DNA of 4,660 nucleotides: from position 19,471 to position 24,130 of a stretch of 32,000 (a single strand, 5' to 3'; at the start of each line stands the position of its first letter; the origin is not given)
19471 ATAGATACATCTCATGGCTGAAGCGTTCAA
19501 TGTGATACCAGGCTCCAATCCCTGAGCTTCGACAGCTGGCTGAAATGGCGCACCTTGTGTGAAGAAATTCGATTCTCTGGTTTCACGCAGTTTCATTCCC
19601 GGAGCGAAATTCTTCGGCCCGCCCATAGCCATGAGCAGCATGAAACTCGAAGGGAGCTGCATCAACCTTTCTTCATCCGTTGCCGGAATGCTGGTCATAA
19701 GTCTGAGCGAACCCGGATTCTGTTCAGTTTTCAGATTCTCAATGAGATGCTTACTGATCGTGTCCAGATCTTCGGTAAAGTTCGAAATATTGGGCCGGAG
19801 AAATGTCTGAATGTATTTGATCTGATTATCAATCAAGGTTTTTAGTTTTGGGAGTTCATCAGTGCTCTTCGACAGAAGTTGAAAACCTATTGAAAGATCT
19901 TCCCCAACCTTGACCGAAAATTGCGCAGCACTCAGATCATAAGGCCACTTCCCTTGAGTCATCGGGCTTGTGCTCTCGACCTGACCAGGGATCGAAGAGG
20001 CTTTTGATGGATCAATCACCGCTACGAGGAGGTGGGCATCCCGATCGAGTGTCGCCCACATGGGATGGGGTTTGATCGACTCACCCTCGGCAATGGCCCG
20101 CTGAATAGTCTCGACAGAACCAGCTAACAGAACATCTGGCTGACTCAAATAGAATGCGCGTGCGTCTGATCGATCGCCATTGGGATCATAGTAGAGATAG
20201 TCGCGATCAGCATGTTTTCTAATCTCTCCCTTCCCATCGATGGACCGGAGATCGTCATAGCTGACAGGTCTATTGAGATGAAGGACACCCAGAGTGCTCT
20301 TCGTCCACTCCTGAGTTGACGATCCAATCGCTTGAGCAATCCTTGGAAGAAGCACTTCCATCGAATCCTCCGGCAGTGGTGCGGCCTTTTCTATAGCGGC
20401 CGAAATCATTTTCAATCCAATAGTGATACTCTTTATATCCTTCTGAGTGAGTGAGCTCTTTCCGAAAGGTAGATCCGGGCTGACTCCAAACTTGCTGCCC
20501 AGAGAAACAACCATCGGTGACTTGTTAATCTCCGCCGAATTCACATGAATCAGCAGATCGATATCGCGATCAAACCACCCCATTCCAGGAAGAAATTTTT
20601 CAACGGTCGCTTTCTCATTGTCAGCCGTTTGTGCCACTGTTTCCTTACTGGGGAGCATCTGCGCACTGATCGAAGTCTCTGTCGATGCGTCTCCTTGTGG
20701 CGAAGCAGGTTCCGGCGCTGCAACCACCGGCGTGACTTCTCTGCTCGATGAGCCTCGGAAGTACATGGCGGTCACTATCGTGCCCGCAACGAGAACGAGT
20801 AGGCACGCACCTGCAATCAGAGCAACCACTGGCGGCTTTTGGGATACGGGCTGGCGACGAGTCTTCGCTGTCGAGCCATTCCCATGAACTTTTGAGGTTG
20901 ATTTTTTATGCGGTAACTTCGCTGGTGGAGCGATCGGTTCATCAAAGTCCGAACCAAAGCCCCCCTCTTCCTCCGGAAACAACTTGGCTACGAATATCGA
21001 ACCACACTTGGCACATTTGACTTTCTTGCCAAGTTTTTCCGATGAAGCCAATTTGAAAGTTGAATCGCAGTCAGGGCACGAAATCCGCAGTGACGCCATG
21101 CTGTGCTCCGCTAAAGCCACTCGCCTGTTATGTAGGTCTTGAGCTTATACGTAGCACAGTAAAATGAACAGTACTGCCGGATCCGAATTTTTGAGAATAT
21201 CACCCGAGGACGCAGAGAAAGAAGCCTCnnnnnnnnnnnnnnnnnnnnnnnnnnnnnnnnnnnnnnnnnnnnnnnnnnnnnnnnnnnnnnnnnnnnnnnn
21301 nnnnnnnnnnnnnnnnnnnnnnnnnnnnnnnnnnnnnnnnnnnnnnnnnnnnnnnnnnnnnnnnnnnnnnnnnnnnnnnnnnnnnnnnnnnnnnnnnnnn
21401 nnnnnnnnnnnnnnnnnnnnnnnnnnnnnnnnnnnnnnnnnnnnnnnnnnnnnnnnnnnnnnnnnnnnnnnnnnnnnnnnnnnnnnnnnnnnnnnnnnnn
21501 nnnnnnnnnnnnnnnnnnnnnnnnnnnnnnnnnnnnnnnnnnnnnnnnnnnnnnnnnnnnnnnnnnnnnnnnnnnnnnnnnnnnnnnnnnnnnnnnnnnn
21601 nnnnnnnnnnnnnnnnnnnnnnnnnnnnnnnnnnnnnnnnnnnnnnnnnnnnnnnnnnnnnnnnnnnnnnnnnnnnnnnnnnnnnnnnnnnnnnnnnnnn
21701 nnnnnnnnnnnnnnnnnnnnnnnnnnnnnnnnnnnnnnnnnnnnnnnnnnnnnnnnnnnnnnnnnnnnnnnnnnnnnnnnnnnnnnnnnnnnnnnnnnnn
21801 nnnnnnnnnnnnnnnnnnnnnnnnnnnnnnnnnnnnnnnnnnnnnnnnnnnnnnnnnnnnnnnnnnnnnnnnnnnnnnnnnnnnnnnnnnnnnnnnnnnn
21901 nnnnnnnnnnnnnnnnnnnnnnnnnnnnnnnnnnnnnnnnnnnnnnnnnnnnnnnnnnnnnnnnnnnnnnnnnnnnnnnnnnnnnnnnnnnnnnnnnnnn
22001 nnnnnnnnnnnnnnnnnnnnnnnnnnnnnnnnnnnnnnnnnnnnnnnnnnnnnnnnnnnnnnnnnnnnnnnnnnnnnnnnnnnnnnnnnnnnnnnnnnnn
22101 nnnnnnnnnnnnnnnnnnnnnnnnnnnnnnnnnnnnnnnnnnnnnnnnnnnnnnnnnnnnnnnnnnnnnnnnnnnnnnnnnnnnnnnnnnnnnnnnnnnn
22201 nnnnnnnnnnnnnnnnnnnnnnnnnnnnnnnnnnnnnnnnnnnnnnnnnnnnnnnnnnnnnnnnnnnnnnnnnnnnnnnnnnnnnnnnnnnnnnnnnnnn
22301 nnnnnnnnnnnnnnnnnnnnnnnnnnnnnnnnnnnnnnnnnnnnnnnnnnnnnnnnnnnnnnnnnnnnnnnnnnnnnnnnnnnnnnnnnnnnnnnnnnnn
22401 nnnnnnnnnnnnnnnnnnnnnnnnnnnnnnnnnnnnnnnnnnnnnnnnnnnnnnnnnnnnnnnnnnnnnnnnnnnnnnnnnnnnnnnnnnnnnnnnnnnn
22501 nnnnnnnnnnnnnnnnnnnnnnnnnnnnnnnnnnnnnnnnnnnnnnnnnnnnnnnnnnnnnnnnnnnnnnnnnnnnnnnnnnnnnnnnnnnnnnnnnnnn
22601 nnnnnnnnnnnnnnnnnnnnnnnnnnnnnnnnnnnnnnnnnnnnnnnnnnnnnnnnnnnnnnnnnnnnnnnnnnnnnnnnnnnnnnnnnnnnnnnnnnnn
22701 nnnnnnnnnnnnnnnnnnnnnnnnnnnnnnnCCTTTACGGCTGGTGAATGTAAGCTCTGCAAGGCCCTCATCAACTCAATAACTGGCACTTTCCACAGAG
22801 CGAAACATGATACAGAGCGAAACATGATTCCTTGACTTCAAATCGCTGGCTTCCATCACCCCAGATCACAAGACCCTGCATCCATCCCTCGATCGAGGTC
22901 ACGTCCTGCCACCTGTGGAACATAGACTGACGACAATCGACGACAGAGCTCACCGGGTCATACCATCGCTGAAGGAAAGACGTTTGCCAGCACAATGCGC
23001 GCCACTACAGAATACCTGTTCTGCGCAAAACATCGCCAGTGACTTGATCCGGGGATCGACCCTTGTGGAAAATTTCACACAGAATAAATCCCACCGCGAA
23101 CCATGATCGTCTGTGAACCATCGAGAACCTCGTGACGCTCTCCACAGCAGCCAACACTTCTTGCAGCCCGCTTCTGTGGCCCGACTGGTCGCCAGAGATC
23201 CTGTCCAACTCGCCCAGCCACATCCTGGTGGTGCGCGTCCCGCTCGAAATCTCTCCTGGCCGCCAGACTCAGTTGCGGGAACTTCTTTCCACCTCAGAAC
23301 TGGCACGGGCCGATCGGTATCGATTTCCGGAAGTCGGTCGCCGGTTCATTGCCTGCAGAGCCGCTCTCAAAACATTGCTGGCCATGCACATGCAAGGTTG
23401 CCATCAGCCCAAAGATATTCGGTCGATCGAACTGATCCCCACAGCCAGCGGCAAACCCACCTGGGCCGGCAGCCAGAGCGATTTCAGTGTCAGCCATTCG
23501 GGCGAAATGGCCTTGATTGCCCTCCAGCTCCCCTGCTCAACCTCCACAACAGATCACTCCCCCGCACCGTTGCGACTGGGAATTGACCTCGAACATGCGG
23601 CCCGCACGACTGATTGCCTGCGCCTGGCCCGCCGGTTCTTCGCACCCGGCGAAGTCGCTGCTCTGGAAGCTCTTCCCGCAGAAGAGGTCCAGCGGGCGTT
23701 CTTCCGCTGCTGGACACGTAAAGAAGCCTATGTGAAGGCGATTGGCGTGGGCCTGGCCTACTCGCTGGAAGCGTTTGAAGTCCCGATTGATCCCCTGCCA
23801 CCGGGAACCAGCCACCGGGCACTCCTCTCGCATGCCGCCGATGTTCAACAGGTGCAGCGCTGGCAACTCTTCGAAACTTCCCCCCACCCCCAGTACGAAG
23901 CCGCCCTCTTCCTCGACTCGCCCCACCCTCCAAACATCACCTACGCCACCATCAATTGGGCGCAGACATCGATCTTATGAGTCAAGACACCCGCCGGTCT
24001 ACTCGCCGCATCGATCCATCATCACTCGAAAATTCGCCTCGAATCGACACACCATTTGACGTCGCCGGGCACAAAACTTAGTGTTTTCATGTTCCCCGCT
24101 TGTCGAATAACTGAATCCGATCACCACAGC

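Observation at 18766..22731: Uncharacterised two-gene cassette: zinc-ribbon/TM/ectodomain protein plus membrane-inserted KAP-like P-loop NTPase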

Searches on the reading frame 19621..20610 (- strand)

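Call 48: search_protein_families(library=pfam, proteins=[window:19621-20610:-], max_evalue=10)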
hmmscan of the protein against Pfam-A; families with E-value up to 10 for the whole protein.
window:19621-20610:- (330 aa): 1 family
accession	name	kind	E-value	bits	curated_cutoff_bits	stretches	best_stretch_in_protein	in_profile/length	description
PF05757.16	PsbQ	-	0.034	14.6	26.9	1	246-295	107-157/204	Oxygen evolving enhancer protein 3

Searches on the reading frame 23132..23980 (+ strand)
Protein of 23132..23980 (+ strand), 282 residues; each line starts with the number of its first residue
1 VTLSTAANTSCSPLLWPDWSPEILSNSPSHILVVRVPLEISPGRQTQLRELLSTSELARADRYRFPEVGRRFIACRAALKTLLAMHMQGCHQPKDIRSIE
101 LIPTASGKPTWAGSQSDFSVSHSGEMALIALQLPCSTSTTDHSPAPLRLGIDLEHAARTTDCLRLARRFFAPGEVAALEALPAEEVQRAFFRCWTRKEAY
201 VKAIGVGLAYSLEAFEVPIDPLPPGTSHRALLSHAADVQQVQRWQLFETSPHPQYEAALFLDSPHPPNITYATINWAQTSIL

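Call 6: search_protein_families(library=pfam, proteins=[window:23132-23980:+], max_evalue=0.01)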
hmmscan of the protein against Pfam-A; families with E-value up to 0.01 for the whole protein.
window:23132-23980:+ (282 aa): 2 families
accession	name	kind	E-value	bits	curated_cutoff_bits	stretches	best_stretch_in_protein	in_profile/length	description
PF01648.25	ACPS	-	5.1e-19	68.8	25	1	149-237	2-94/111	4'-phosphopantetheinyl transferase superfamily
PF22624.1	AASDHPPT_N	-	0.00036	21.2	27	1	48-130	13-96/100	4'-phosphopantetheinyl transferase, N-terminal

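Call 7: search_protein_families(library=padloc, proteins=[window:23132-23980:+], max_evalue=0.01)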
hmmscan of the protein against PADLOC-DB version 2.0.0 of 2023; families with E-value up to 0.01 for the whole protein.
window:23132-23980:+ (282 aa): 0 families
